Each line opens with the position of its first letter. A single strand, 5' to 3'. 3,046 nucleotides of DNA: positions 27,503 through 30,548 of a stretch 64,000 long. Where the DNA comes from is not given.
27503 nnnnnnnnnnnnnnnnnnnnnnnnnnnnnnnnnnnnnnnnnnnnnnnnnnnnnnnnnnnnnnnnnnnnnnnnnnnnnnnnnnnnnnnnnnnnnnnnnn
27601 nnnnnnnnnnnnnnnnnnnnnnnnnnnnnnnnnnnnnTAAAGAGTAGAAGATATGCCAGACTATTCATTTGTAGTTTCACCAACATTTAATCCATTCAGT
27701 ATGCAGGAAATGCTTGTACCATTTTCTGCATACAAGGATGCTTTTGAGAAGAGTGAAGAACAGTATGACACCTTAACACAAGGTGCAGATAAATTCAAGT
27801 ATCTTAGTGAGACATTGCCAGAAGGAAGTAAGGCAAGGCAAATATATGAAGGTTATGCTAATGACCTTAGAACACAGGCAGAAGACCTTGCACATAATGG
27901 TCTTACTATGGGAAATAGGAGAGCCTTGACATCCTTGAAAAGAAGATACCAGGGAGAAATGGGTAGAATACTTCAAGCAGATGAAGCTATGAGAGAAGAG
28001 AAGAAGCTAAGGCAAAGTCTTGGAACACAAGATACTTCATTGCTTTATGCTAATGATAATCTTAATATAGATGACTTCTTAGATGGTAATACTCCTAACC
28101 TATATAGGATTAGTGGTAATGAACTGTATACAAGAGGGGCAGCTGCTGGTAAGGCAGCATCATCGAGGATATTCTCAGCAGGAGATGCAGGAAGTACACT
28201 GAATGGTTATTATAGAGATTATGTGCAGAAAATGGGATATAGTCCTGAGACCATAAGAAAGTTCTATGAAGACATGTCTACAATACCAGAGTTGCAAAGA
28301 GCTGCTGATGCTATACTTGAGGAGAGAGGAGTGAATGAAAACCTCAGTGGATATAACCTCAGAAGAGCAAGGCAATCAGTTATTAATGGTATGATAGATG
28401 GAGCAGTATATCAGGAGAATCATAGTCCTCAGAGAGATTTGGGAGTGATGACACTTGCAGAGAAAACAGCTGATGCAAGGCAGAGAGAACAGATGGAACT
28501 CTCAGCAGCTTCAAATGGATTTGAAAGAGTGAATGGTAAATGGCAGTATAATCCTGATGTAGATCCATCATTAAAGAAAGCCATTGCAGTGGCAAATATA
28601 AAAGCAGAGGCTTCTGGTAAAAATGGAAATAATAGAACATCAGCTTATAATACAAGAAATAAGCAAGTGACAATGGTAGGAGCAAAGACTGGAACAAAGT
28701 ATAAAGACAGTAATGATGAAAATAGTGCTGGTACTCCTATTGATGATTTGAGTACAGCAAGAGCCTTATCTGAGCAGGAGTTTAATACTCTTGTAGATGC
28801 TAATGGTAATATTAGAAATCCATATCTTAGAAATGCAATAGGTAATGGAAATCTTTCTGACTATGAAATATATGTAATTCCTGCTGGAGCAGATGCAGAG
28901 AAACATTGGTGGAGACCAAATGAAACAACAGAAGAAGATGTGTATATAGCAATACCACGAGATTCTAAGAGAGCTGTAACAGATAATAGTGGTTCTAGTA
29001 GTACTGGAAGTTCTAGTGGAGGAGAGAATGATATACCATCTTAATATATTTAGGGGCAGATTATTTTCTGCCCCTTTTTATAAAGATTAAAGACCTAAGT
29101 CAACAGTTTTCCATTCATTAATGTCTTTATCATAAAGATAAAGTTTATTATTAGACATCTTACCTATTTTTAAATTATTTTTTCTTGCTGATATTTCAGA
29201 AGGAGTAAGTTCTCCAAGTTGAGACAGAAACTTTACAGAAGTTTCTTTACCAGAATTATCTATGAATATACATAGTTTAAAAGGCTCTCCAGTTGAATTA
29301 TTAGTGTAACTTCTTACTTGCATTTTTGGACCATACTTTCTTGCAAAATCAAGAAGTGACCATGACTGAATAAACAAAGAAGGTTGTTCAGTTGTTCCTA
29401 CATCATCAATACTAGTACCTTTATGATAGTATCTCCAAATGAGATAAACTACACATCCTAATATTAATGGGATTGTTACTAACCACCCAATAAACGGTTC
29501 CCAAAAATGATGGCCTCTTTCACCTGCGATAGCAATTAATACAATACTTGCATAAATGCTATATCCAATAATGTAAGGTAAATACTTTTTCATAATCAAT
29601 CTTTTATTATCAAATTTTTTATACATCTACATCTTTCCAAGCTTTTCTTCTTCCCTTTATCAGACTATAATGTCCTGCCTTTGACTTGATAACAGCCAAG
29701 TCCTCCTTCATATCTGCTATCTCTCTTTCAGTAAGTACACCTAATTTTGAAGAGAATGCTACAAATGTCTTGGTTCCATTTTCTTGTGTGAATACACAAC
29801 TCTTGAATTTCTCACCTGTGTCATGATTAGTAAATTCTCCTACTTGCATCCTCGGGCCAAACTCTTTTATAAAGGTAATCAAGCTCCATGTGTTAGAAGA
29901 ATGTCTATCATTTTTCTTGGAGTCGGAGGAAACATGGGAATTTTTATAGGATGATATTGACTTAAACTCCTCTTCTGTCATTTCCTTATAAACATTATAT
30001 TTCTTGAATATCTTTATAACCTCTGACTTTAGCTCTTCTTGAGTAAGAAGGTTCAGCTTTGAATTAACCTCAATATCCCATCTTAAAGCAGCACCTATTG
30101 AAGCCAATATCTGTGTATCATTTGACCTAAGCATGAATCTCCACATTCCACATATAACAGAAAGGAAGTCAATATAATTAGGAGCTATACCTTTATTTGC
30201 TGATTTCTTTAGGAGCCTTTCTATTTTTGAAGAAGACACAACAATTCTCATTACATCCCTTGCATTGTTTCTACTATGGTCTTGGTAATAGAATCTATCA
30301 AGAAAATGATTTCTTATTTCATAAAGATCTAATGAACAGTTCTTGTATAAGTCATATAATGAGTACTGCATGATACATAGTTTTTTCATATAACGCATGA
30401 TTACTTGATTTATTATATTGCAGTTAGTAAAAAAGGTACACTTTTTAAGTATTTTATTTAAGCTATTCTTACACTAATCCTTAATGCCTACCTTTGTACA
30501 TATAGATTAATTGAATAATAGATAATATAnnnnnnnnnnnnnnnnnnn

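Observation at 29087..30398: Antisense two-gene island inside the virion operon encoding paralogues of an unrecognised ~95-aa domain (third copy at 560..889)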

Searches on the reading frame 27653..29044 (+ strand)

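Call 3: search_protein_families(library=pfam, proteins=[window:27653-29044:+], max_evalue=1)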
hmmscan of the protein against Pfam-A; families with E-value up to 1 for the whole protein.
window:27653-29044:+ (463 aa): 2 families
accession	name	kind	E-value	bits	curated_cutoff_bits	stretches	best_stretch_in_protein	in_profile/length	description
PF25712.1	crAss_CARGO2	-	3.3e-45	155.5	27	1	1-367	1-366/544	Crassvirus Cargo protein 2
PF17267.7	DUF5333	-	0.0015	19.1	27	1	188-230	44-86/110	Family of unknown function (DUF5333)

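Call 4: search_protein_families(library=phrogs, proteins=[window:27653-29044:+], max_evalue=0.1)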
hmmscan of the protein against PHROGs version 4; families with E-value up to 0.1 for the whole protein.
window:27653-29044:+ (463 aa): 2 families
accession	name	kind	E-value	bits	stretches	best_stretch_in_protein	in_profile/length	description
phrog_33389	-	unknown function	0.066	13.5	0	201-286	34-115/248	-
phrog_22782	-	unknown function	0.086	14.2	0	279-326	14-61/89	-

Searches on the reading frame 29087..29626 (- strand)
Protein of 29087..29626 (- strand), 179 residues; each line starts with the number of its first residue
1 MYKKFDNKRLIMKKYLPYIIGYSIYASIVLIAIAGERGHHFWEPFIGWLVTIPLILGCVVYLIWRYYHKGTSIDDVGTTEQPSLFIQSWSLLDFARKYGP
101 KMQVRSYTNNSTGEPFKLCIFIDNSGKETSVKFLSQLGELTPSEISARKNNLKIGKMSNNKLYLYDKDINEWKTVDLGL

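Call 3: search_protein_families(library=pfam, proteins=[window:29087-29626:-], max_evalue=1)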
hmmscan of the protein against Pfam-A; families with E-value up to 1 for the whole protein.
window:29087-29626:- (179 aa): 4 families
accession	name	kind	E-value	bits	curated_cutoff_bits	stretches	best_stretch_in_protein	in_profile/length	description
PF09799.14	Transmemb_17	-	0.041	14.9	26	1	34-68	58-92/107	Predicted membrane protein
PF19230.4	DUF5883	-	0.085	13.4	25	0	7-54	48-93/120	Family of unknown function (DUF5883)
PF10011.15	DUF2254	-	0.1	11.8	28.8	1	14-64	94-141/368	Predicted membrane protein (DUF2254)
PF05047.22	L51_S25_CI-B8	-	0.22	12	26.6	1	85-135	4-51/52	Mitochondrial ribosomal protein L51 / S25 / CI-B8 domain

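Call 4: search_protein_families(library=phrogs, proteins=[window:29087-29626:-], max_evalue=0.1)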
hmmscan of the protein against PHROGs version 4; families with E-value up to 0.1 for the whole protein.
window:29087-29626:- (179 aa): 0 families

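Call 68: search_protein_families(library=padloc, proteins=[window:29087-29626:-], max_evalue=0.001)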
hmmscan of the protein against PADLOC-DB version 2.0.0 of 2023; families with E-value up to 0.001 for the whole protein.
window:29087-29626:- (179 aa): 0 families

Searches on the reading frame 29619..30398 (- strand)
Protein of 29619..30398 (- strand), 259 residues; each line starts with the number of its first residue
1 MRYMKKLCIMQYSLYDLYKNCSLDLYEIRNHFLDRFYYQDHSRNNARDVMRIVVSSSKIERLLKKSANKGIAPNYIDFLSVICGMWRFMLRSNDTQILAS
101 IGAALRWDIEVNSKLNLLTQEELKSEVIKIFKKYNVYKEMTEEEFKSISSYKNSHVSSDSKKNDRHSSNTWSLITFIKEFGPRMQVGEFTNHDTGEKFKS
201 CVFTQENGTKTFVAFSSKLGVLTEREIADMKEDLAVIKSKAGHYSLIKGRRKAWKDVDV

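Call 3: search_protein_families(library=pfam, proteins=[window:29619-30398:-], max_evalue=1)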
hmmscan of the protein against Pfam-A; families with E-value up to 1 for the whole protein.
window:29619-30398:- (259 aa): 2 families
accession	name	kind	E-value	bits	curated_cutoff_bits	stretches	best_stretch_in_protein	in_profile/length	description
PF03669.18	ASTER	-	0.12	12.7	22.7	1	58-92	10-46/96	PAT complex subunit Asterix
PF21718.4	KH_DTX3L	-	0.44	10.8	27.4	0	109-147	1-39/128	DTX3L, KH-like domain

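Call 4: search_protein_families(library=phrogs, proteins=[window:29619-30398:-], max_evalue=0.1)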
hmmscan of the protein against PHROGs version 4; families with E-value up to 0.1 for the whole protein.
window:29619-30398:- (259 aa): 2 families
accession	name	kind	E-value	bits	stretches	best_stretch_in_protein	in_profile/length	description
phrog_32412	-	unknown function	0.033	15.2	1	92-156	4-67/148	-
phrog_19183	-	unknown function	0.074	14.8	0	109-143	33-67/92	-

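Call 21: find_encoding_contigs(protein=window:29619-30398:-, flank=6000, max_places=6)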
Protein window:29619-30398:- (259 aa): 4 contigs read that carry it; 2 places shown.
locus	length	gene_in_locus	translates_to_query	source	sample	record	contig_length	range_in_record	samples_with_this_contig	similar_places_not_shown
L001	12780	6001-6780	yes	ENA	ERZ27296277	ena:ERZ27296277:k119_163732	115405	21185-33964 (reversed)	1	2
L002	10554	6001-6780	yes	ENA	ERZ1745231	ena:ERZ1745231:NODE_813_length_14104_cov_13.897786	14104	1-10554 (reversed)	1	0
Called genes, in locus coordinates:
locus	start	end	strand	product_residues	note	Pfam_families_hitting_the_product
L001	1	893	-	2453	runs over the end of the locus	-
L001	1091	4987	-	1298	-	-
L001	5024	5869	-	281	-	-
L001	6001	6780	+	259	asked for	-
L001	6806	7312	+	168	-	-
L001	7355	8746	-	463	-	PF25712:crAss_CARGO2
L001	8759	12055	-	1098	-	PF25725:crAss_CARG1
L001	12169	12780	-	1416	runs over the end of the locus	PF25731:crAss_MUZ, PF25729:crAss_MUZ_C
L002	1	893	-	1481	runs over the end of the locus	?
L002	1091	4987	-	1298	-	-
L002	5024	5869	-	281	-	-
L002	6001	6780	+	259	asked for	-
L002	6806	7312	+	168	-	-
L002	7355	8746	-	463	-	PF25712:crAss_CARGO2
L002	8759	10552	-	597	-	?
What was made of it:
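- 29087..29626 (-): Gene A. The longest ORF is 179 aa; the probable real start is M12 at 29593 (168 aa). It has an N-terminal two-helix membrane hairpin followed by the C-terminal shared domain. A gene caller gives 168 aa (call 21).
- They are located inside the cargo gene block (calls 3, 21).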

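Call 68: search_protein_families(library=padloc, proteins=[window:29619-30398:-], max_evalue=0.001)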
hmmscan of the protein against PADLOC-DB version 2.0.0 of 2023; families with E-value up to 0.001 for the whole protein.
window:29619-30398:- (259 aa): 0 families

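Call 70: find_homologous_proteins(query=window:29619-30398:-, max_evalue=0.00001)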
Query window:29619-30398:- (259 aa): 50 proteins with E <= 0.00001 among 461 candidates.
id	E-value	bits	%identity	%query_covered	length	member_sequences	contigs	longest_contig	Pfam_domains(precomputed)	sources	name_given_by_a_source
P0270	3.9e-157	539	93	100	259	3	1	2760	-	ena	-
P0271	5.9e-157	538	93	100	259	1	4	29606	-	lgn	-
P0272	6.7e-157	538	93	100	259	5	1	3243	-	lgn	-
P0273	1.0e-156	538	93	100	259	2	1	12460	-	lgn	-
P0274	1.4e-156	537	93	100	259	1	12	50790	-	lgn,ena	-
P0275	2.0e-156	537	93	100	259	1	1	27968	-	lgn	-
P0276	6.1e-156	535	93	100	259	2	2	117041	-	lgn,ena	-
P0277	6.6e-156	535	93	100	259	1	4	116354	-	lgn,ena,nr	nr:MAG TPA: hypothetical protein [Caudoviricetes sp.]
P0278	8.7e-156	535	93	100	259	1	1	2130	-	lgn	-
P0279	1.6e-155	534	93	100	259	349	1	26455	-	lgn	-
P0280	7.8e-151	518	91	100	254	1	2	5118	-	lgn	-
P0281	1.7e-140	485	88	97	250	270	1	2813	-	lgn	-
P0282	2.1e-138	478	84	97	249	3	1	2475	-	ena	-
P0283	4.2e-122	424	73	100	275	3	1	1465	-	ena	-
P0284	1.6e-119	416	74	98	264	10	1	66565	-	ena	-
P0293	2.1e-78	281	55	92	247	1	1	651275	-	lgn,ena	-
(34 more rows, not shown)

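Call 73: find_encoding_contigs(protein=P0293, flank=10000, max_places=2)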
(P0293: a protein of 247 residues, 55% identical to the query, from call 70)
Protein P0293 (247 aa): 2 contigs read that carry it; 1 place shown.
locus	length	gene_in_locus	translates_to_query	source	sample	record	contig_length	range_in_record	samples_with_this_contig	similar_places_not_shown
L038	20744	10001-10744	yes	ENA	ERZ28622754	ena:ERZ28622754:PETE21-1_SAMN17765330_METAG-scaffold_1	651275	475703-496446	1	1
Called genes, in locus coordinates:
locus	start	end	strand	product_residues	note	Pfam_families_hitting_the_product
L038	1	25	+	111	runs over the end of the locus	-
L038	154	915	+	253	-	-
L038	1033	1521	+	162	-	-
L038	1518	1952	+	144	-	-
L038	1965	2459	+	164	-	PF25223:DUF7841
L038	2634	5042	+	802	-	-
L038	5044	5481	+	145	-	PF00959:Phage_lysozyme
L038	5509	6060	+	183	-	-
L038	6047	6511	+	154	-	-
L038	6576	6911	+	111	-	-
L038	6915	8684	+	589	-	PF18013:Phage_lysozyme2, PF00959:Phage_lysozyme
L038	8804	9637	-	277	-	-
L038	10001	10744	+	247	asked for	-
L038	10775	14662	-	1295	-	-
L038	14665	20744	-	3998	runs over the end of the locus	PF18762:Kinase-PolyVal, PF05970:PIF1, PF13245:AAA_19, PF13401:AAA_22 (weak), PF13604:AAA_30, PF13538:UvrD_C_2 (faint)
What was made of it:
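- One homologue is on a 651-kb contig (call 73).
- Tried and rejected: The 651-kb contig could not be walked (call 73).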

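Call 79: predict_structure(alignment_id=A4)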
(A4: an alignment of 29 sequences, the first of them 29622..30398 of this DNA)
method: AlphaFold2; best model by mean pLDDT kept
length: 259 residues; sequences in the alignment: 29
mean_pLDDT: 85.5   pTM: 0.57
mean pLDDT of the five models: 85.5, 84.6, 84.4, 84.3, 81.4
residues with pLDDT >= 90: 143; 70-90: 82; 50-70: 11; < 50: 23
segments of 3 or more residues with pLDDT < 50: 1-3, 155-167, 253-259
pLDDT, mean of each block of 10 residues (from residue 1): 65 93 94 93 93 97 97 97 93 97 98 96 97 93 80 46 49 88 87 83 89 88 88 89 86 44
secondary structure, 60 per line:
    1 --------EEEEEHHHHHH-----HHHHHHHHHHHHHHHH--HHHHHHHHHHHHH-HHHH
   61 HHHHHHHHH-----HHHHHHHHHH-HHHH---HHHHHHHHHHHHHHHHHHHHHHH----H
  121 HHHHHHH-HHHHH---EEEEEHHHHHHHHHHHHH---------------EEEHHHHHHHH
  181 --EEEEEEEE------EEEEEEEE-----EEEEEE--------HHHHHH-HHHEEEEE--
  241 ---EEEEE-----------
elements in order: E9-13 H14-19 H25-40 H43-55 H57-69 H75-84 H86-89 H93-115 H120-127 H129-133 E137-141 H142-154 E170-172 H173-180 E183-190 E197-204 E210-215 H224-229 E234-238 E244-248
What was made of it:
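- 29619..30398 (-): Gene B, 259 aa. It has an all-helical N-terminal domain (aa ~9-154), a disordered linker (155-167), and the C-terminal shared domain. AlphaFold model: pLDDT 85.5 overall and 93-98 for the N-domain (call 79).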

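Call 82: fold_search(model_id=the predicted structure, library=pdb)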
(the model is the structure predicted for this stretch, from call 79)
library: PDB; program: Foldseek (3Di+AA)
matches with E <= 10: 749; with E <= 0.001: 0
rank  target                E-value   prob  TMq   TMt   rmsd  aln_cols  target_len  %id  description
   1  8a22_Bl               4.9e-02  0.87  0.18  0.33   8.9       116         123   16  Structure of the mitochondrial ribosome from Polytomella magna (released 2022-11-16)
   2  6q98_q                5.5e-02  0.75  0.17  0.31  11.1       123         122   14  Structure of tmRNA SmpB bound in P site of E. coli 70S ribosome (released 2019-02-27)
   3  8ekc_l                6.2e-02  0.77  0.17  0.32  11.4       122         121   12  Escherichia coli 70S ribosome bound to thermorubin, deacylated P-site tRNAfMet and aminoacylated A-site Phe-tRNA (released 2022-12-07)
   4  4ybb_AL               6.2e-02  0.66  0.16  0.29  11.2       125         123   10  High-resolution structure of the Escherichia coli ribosome (released 2015-03-18)
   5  7unr_l                6.9e-02  0.72  0.17  0.30   9.0       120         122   12  Pseudomonas aeruginosa 70S ribosome initiation complex bound to compact IF2-GDP (composite structure I-A) (released 2022-06-22)
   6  9fia_Bl               8.6e-02  0.69  0.17  0.21   9.6       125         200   12  SSU(body) structure derived from the SSU sample of the mitoribosome from T. gondii. (released 2024-12-11)
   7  2b5u_A                9.1e-02  0.11  0.12  0.08  29.8       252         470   14  Crystal Structure Of Colicin E3 V206C Mutant In Complex With Its Immunity Protein (released 2006-11-07)
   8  9evs_K                9.7e-02  0.63  0.17  0.29   9.9       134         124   13  Structure of the flowering plant mitoribosome with P-site tRNA (released 2025-09-03)
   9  6xza_L1               1.0e-01  0.75  0.18  0.32   8.9       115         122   11  E. coli 70S ribosome in complex with dirithromycin, and deacylated tRNA(iMet) (focused classification). (released 2020-11-04)
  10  5aj3_L                1.0e-01  0.69  0.18  0.34  10.4       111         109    7  Structure of the small subunit of the mammalian mitoribosome (released 2015-04-22)
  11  3j0d_I                1.1e-01  0.75  0.18  0.34   8.6       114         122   10  Models for the T. thermophilus ribosome recycling factor bound to the E. coli post-termination complex (released 2012-04-25)
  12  7pnt_J                1.3e-01  0.47  0.17  0.31  10.7       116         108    9  Assembly intermediate of mouse mitochondrial ribosome small subunit without mS37 in complex with RbfA and Tfb1m (released 2022-06-15)
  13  8uu6_l                1.4e-01  0.91  0.17  0.29   5.4        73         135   15  Cryo-EM structure of the ratcheted Listeria innocua 70S ribosome in complex with p/E-tRNA (structure II-A) (released 2024-02-28)
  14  6vu3_R                1.4e-01  0.54  0.17  0.30   8.9       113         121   12  Cryo-EM structure of Escherichia coli transcription-translation complex A (TTC-A) containing mRNA with a 12 nt long sp (released 2020-09-02)
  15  5mmj_l                1.5e-01  0.72  0.17  0.32   8.1       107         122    9  Structure of the small subunit of the chloroplast ribosome (released 2017-01-11)
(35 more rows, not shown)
